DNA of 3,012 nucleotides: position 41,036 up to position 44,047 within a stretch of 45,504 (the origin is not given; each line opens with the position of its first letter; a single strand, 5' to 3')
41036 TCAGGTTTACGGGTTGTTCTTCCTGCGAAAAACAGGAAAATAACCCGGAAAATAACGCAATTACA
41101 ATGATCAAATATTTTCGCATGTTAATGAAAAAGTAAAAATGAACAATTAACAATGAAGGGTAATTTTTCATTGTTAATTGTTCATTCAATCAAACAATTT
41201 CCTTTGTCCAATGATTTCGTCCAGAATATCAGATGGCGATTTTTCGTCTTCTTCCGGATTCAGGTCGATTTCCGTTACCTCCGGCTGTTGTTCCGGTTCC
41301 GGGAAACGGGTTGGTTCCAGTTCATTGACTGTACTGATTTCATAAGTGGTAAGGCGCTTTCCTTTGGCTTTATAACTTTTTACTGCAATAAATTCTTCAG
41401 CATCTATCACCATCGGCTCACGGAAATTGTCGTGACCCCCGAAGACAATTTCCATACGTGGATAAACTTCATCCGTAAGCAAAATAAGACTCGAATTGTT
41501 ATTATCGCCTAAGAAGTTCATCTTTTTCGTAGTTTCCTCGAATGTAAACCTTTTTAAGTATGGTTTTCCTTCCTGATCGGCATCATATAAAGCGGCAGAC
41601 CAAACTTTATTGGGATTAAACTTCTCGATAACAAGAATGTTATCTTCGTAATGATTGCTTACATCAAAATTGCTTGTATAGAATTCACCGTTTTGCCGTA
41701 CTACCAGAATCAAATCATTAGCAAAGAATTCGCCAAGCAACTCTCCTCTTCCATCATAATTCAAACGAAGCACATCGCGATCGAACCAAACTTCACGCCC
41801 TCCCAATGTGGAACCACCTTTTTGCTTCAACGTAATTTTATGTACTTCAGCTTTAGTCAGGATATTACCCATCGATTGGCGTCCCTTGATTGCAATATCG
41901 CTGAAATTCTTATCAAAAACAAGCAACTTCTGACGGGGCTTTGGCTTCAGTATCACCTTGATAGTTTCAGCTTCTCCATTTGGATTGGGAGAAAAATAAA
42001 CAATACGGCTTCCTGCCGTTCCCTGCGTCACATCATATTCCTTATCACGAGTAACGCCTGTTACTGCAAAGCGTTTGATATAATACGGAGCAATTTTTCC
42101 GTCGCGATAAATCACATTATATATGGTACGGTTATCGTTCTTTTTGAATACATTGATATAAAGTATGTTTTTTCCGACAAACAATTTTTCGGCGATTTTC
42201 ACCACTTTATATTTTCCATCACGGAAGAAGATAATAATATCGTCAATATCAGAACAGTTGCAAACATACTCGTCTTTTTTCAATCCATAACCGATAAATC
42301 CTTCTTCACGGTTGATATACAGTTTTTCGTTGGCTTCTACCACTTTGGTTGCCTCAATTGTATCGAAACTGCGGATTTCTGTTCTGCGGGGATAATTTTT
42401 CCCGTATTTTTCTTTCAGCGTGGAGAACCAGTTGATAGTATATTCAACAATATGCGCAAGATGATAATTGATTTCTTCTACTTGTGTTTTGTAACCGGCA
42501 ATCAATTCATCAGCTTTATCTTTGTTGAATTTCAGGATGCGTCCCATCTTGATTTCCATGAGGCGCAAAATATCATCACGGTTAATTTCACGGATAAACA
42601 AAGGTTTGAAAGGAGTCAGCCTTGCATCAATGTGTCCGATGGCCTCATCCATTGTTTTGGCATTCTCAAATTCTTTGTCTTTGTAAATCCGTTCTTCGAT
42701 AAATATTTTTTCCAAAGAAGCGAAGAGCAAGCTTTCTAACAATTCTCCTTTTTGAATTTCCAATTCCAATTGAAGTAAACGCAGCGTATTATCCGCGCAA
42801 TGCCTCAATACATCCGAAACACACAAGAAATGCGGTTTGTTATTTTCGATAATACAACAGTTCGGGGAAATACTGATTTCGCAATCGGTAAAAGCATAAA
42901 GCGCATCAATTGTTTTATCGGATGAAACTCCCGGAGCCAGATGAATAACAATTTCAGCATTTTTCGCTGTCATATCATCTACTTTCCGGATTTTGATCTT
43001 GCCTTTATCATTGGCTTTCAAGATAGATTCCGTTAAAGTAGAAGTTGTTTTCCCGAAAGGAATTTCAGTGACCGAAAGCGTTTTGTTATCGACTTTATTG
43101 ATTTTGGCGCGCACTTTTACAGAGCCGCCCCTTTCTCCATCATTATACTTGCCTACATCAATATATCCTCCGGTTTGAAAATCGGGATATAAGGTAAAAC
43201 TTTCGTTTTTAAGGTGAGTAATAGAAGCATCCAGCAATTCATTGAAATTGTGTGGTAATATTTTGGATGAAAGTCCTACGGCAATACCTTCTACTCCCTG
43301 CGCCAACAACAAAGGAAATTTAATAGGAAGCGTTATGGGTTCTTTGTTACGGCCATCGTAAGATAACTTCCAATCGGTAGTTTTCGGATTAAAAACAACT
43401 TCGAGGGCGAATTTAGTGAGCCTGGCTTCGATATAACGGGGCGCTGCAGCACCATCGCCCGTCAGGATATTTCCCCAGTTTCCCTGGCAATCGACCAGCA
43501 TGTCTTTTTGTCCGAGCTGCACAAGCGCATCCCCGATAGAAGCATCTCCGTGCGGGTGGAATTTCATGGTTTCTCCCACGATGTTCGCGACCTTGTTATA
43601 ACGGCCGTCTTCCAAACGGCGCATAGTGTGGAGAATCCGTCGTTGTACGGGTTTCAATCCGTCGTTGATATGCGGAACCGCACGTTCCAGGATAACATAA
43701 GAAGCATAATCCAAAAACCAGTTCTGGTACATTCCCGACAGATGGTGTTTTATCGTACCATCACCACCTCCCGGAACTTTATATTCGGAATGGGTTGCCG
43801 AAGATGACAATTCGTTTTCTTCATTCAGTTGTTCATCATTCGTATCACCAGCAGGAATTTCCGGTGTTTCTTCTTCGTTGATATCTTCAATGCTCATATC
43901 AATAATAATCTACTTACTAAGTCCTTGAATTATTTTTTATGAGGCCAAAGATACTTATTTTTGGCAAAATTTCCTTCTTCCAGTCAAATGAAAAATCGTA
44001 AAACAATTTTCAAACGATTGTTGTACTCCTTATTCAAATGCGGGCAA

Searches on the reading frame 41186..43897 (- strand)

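Call 56: search_protein_families(library=pfam, proteins=[window:41186-43897:-], max_evalue=0.00001)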
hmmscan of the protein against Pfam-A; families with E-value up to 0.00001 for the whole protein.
window:41186-43897:- (903 aa): 1 family
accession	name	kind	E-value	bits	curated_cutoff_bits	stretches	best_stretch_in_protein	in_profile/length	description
PF00521.26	DNA_topoisoIV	-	9.5e-105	351.4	31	1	72-488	1-428/432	DNA gyrase/topoisomerase IV, subunit A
